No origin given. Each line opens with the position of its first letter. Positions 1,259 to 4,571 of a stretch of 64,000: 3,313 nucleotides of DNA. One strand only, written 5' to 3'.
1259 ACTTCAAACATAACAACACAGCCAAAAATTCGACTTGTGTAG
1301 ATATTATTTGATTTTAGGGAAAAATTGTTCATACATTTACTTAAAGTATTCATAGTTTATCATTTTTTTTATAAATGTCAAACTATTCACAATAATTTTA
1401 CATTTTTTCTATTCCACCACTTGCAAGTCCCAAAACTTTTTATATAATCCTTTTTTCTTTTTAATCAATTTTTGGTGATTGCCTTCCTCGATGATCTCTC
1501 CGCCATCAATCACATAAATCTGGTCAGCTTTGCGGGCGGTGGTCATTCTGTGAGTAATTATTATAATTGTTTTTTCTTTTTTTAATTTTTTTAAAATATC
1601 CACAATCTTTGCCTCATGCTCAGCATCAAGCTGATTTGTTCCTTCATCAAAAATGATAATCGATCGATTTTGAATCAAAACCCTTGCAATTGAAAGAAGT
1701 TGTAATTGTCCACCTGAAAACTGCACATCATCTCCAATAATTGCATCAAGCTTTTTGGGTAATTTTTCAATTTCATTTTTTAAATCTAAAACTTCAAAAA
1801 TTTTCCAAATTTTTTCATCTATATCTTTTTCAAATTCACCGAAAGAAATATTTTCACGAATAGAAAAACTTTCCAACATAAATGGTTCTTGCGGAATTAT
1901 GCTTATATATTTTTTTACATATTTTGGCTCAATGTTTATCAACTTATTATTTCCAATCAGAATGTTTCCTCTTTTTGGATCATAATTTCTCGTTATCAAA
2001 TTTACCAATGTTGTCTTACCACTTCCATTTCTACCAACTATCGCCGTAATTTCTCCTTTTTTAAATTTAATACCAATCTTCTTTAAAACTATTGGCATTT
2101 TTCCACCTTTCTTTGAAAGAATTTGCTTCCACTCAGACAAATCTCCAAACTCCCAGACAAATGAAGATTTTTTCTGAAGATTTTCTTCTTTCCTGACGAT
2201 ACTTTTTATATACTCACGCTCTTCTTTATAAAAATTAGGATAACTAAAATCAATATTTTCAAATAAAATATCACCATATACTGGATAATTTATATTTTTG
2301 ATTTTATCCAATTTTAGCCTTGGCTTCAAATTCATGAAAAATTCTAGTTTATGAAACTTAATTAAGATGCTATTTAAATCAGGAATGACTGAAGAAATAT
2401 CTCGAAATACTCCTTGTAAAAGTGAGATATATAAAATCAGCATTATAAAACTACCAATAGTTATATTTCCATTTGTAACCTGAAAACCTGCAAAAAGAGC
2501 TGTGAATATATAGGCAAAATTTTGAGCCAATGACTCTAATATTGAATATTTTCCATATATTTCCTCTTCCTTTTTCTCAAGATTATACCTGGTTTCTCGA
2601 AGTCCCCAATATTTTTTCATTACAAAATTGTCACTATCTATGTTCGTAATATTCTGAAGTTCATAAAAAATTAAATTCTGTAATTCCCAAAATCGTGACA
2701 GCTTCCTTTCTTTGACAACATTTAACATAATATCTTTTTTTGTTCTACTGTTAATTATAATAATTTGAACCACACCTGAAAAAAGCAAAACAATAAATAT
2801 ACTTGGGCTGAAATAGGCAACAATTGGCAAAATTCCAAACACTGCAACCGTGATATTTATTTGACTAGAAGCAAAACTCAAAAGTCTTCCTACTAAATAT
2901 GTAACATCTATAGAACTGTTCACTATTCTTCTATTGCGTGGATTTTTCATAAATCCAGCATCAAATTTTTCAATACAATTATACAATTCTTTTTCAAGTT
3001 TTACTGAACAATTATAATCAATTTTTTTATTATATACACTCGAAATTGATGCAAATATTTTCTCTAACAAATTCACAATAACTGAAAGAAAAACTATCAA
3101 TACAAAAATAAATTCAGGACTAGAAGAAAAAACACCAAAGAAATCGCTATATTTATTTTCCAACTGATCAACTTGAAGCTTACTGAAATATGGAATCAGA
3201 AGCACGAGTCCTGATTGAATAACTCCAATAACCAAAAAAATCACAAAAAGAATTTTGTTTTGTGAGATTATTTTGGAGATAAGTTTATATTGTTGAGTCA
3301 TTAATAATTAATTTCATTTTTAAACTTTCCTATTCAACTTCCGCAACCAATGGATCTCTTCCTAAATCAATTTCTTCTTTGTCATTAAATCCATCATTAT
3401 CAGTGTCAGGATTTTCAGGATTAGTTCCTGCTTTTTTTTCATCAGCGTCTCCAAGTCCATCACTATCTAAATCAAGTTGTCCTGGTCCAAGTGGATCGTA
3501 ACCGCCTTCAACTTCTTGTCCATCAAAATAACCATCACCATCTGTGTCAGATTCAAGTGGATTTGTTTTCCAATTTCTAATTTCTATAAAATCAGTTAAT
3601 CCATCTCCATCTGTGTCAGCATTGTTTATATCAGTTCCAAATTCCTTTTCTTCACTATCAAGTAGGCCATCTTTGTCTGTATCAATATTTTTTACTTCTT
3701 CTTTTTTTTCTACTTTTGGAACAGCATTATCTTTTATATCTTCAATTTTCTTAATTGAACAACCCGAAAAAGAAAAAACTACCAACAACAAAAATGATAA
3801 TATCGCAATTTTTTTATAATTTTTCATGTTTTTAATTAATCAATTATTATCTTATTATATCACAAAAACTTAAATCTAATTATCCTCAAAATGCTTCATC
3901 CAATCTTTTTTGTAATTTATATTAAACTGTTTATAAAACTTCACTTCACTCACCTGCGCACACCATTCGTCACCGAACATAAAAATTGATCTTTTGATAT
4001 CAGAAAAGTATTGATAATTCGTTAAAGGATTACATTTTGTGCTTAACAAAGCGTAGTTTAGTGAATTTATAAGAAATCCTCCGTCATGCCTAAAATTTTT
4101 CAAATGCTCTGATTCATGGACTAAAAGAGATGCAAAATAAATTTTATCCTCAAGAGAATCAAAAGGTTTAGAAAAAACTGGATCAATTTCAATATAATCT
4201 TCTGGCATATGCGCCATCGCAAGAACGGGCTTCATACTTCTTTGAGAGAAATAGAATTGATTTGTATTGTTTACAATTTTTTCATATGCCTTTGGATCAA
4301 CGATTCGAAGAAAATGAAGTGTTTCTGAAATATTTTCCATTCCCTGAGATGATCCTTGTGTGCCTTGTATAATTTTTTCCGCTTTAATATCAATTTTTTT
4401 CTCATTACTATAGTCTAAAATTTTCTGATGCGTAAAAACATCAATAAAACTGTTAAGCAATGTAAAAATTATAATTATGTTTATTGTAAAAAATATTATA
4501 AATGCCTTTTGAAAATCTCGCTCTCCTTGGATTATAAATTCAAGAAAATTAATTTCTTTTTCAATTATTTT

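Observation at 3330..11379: Island of three distinct HEXXH metalloproteases interleaved with secreted Ca-binding/Cys-rich surface proteins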

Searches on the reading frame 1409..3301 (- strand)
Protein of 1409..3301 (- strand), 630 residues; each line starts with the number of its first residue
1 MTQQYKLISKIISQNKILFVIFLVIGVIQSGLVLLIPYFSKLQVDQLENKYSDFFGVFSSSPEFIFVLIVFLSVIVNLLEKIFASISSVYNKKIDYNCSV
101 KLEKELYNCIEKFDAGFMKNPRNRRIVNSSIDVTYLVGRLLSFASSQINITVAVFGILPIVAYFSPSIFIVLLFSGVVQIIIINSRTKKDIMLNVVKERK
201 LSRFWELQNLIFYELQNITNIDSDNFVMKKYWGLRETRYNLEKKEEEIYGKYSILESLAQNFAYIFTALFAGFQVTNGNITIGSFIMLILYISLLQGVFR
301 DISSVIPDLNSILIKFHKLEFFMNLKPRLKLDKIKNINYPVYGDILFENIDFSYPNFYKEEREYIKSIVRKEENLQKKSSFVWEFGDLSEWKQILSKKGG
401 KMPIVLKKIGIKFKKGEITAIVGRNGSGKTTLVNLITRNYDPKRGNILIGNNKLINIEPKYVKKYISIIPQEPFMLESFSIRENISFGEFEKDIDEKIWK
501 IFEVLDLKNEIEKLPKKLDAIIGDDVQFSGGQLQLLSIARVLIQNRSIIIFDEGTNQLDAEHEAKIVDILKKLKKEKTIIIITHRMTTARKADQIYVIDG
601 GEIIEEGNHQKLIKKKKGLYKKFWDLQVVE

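Call 3: search_protein_families(library=pfam, proteins=[window:1409-3301:-], max_evalue=0.1)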
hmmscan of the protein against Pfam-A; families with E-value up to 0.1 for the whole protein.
window:1409-3301:- (630 aa): 15 families
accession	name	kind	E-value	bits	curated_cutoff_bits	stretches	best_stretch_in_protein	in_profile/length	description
PF00005.33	ABC_tran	-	4.1e-29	102.4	25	1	406-556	1-137/137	ABC transporter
PF02463.25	SMC_N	-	9e-13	48.6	40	1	411-598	20-211/220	RecF/RecN/SMC N terminal domain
PF00664.28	ABC_membrane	-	2.5e-07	31.1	28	1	20-297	2-272/274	ABC transporter transmembrane region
PF13304.12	AAA_21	-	1.1e-05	26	27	1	418-437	1-20/304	AAA domain, putative AbiEii toxin, Type IV TA system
PF13555.12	AAA_29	-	0.002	18.3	27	1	411-433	17-39/61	P-loop containing region of AAA domain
PF09818.15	ABC_ATPase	-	0.0022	17.5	23.2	1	410-439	74-102/283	P-loop domain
PF13401.12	AAA_22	-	0.0036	18.1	27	1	417-462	6-33/130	AAA domain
PF00931.28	NB-ARC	-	0.0046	16.7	23.5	1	417-585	19-136/248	NB-ARC domain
PF02492.25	cobW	-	0.014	15.5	20.7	1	418-464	2-49/180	CobW/HypB/UreG, nucleotide-binding domain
PF20720.3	nSTAND3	-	0.016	15.4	27.2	0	414-440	15-41/155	Novel STAND NTPase 3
PF13191.12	AAA_16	-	0.024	15.5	32.6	1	417-497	25-101/167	AAA ATPase domain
PF00270.35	DEAD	-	0.029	14.5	26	0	415-582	13-156/167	DEAD/DEAH box helicase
PF03193.22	RsgA_GTPase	-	0.043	14.1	30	1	412-443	103-133/174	RsgA GTPase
PF06414.18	Zeta_toxin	-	0.058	13.3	22.3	0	419-461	19-61/199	Zeta toxin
PF05729.18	NACHT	-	0.076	13.3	26.7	0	419-437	3-21/167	NACHT domain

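Call 73: search_protein_families(library=ncbifam, proteins=[window:1409-3301:-], max_evalue=0.01)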
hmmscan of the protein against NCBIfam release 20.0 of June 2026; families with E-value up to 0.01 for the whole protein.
window:1409-3301:- (630 aa): 190 families (the best 25 are shown)
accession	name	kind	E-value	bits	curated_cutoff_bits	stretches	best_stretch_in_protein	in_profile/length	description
TIGR02203.1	MsbA_lipidA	equivalog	1.6e-64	218.5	602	2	400-628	343-570/572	lipid A export permease/ATP-binding protein MsbA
TIGR02204.1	MsbA_rel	hypoth_equivalog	1.6e-63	215.3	780.4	2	405-627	355-575/576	ABC transporter, permease/ATP-binding protein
TIGR00958.1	3a01208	subfamily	2.8e-59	201.1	874.6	2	405-622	496-709/711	antigen peptide transporter 2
TIGR03375.1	type_I_sec_LssB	subfamily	5.7e-55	186.9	693.1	2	403-617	480-693/696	type I secretion system permease/ATPase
TIGR03796.1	NHLM_micro_ABC1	equivalog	1.2e-53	182.4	853.3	2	405-622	494-707/710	NHLP family bacteriocin export ABC transporter peptidase/permease/ATPase subunit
NF045513.1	HepA_fam_ABC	equivalog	2.6e-53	181.4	725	1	403-627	387-609/610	heterocyst formation ABC transporter subunit HepA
NF010178.0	PRK13657.1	equivalog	3.8e-53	180.8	733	2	406-617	351-561/588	glucan ABC transporter ATP-binding protein/ permease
NF008364.0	PRK11160.1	equivalog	6.9e-53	180.1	630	1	404-623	354-571/575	heme ABC transporter ATP-binding protein/permease CydC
TIGR01846.1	type_I_sec_HlyB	subfamily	2.1e-52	178.4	725.55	1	392-628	459-693/694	type I secretion system permease/ATPase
TIGR01193.1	bacteriocin_ABC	subfamily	4.7e-52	177.5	523.85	1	397-623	481-705/708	peptide cleavage/export ABC transporter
NF008381.0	PRK11176.1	equivalog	4.2e-51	174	867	1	392-628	345-580/582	lipid A ABC transporter ATP-binding protein/permease MsbA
TIGR03797.1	NHLM_micro_ABC2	equivalog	1.4e-46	159.3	709.4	2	403-626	466-684/686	NHLP bacteriocin export ABC transporter permease/ATPase subunit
NF052233.1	CphA_assoc_ABC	equivalog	7.8e-45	153.4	880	1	404-627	522-743/766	cyanophycin metabolism-associated ABC transporter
TIGR01192.1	chvA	subfamily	1.2e-44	152.9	585.4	2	407-619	352-563/585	glucan export ABC transporter ATP-binding protein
NF008056.1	PRK10790.1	equivalog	5.7e-44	150.6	746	1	404-629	355-577/584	SmdB family multidrug efflux ABC transporter permease/ATP-binding protein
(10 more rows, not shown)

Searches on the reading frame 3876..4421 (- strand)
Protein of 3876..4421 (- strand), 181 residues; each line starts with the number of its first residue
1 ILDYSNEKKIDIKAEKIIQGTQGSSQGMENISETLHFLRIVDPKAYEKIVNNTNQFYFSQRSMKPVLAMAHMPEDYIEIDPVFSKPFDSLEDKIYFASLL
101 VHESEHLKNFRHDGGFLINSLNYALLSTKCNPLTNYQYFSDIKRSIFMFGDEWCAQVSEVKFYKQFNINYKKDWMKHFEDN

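Call 40: search_solved_structures(query=A2, max_evalue=10, show_alignments=2)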
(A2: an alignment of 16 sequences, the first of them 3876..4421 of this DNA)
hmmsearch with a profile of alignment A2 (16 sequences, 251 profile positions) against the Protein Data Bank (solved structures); distinct sequences matched with E-value up to 10: 9.
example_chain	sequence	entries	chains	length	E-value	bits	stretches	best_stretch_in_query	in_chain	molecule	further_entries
2opd_A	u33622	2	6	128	0.29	13.6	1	64-121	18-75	PilX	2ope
8vow_A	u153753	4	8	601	0.42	13.1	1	52-105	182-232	ABC-type bacteriocin transporter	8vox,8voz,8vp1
4s0f_A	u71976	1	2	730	0.58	12.6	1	52-105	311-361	ABC-type bacteriocin transporter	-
6v9z_A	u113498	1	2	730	0.59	12.6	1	52-105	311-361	ABC-type bacteriocin transporter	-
4ry2_A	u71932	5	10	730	0.59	12.6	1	52-105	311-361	ABC-type bacteriocin transporter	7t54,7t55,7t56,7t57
8vp9_A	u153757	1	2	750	0.59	12.6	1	52-105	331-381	ABC-type bacteriocin transporter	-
8vp3_A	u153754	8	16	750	0.61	12.5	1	52-105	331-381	ABC-type bacteriocin transporter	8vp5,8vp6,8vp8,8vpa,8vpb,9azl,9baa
7zuh_AAA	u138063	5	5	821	2.9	10.3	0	64-110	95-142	Penicillin-binding protein 1b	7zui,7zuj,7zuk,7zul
9j05_A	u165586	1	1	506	4.8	9.6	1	47-109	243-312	P2Y purinoceptor 14,Soluble cytochrome b562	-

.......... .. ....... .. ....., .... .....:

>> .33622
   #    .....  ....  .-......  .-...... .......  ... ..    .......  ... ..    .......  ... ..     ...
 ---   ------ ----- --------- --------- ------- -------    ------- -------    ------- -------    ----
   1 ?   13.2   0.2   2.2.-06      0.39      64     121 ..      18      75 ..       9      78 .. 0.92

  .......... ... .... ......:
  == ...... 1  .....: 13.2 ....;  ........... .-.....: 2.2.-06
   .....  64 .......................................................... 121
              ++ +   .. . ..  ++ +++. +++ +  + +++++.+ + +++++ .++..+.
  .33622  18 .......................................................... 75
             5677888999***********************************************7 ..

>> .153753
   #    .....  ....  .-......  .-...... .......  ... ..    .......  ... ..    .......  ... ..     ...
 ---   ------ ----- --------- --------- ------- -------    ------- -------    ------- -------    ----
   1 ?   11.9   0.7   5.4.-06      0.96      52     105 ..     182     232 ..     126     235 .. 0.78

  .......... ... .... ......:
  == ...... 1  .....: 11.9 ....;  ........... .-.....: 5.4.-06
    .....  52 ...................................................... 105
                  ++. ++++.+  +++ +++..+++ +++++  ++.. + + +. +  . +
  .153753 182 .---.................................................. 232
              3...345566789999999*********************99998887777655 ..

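Call 72: search_protein_families(library=pfam, alignment_id=A2, max_evalue=5)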
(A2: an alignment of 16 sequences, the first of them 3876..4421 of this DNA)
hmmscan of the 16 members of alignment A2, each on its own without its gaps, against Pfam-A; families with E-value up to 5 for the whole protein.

A. member 1, window:3876-4421:- (181 aa): 0 families

B. families by the number of members that match (of 16 scanned): 12 families
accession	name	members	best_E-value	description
PF09843.14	DUF2070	2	2.1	Predicted membrane protein (DUF2070)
PF16492.10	Cadherin_C_2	1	0.0096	Cadherin cytoplasmic C-terminal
PF07584.16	BatA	1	0.017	Aerotolerance regulator N-terminal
PF18916.5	Lycopene_cyc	1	0.031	Lycopene cyclase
PF15638.11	Tox-MPTase2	1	0.035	Metallopeptidase toxin 2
PF14521.12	Aspzincin_M35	1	0.04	Lysine-specific metallo-endopeptidase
PF12363.14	Phage_TAC_12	1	0.049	Phage tail assembly chaperone protein, TAC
PF08690.15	GET2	1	0.12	GET complex subunit GET2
PF21357.2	EIF3E_C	1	0.16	Eukaryotic translation initiation factor 3 subunit E, C-terminal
PF04612.17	T2SSM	1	0.24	Type II secretion system (T2SS), protein M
PF23471.1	Cap15_TM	1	3.2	Cap15, TM helices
PF08146.17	BP28CT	1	3.7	BP28CT (NUC211) domain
